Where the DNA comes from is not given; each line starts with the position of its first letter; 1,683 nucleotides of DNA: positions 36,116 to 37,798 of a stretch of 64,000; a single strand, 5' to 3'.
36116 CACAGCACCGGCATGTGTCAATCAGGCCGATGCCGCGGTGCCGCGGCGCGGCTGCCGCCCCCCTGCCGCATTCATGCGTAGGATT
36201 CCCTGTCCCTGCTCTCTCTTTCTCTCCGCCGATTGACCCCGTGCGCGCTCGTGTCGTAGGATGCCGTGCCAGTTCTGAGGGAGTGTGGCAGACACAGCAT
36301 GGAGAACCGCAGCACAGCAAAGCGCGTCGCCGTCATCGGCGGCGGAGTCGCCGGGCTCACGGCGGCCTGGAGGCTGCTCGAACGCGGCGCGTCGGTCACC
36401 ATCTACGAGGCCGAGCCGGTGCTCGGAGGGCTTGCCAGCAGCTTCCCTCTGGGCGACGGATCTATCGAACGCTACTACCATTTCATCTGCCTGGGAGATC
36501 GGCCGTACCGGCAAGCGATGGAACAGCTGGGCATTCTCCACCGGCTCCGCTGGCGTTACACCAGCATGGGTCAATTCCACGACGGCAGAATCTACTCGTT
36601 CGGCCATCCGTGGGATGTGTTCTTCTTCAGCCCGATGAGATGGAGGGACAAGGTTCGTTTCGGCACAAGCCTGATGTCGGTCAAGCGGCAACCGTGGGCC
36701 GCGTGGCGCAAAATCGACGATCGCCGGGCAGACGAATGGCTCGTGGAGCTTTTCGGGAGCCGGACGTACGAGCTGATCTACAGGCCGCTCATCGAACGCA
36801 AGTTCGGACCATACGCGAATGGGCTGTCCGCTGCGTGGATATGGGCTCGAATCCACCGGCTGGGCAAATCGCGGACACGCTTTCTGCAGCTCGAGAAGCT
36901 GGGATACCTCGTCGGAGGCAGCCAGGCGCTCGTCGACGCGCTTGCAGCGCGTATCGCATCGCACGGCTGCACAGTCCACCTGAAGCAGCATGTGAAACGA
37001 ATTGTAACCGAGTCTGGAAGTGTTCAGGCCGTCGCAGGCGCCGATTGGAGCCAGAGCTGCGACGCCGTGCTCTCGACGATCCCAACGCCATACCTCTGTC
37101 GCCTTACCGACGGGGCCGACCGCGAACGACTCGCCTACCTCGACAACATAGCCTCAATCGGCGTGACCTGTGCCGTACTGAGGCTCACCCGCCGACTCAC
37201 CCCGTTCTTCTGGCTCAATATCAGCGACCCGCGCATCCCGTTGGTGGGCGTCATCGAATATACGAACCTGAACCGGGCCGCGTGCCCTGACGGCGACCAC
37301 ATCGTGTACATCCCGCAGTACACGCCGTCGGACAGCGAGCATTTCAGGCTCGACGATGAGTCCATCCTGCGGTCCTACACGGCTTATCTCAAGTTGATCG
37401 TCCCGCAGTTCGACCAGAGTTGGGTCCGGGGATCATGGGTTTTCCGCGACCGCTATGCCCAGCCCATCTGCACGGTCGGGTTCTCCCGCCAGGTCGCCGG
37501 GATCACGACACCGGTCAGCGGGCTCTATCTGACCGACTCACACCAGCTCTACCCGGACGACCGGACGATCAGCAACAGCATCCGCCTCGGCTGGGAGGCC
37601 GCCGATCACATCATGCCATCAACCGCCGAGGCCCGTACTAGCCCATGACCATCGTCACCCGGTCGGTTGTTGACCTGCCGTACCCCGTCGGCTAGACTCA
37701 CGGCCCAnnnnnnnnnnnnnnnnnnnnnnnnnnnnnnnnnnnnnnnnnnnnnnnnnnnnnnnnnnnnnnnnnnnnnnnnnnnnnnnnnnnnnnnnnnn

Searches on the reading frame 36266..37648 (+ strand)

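Call 7: search_protein_families(library=pfam, proteins=[window:36266-37648:+], max_evalue=0.01)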
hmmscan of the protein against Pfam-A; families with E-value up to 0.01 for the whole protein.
window:36266-37648:+ (460 aa): 10 families
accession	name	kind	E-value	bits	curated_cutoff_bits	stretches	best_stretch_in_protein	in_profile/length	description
PF01593.30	Amino_oxidase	-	6.7e-33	115.1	19.8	1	28-449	1-442/443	Flavin containing amine oxidoreductase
PF01266.30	DAO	-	2.8e-12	47.3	27.9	1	20-59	1-40/353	FAD dependent oxidoreductase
PF13450.12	NAD_binding_8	-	1e-11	45.4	21.9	1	23-71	1-49/68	NAD(P)-binding Rossmann-like domain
PF00890.30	FAD_binding_2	-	2.5e-08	34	20.4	1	21-58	2-38/414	FAD binding domain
PF12831.13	FAD_oxidored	-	1.1e-07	32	27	1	21-59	2-40/416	FAD dependent oxidoreductase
PF07992.20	Pyr_redox_2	-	6e-07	29.6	26.1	1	20-51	2-33/291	Pyridine nucleotide-disulphide oxidoreductase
PF03486.20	HI0933_like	-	1.4e-06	28.4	50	1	20-53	2-35/244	HI0933-like protein Rossmann domain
PF00070.33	Pyr_redox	-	6.1e-05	23.9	22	0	20-53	1-34/82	Pyridine nucleotide-disulphide oxidoreductase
PF01262.27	AlaDh_PNT_C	-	0.00012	22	23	1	19-51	29-61/214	Alanine dehydrogenase/PNT, C-terminal domain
PF01134.28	GIDA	-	0.0008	19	22.1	1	21-47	2-28/391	Glucose inhibited division protein A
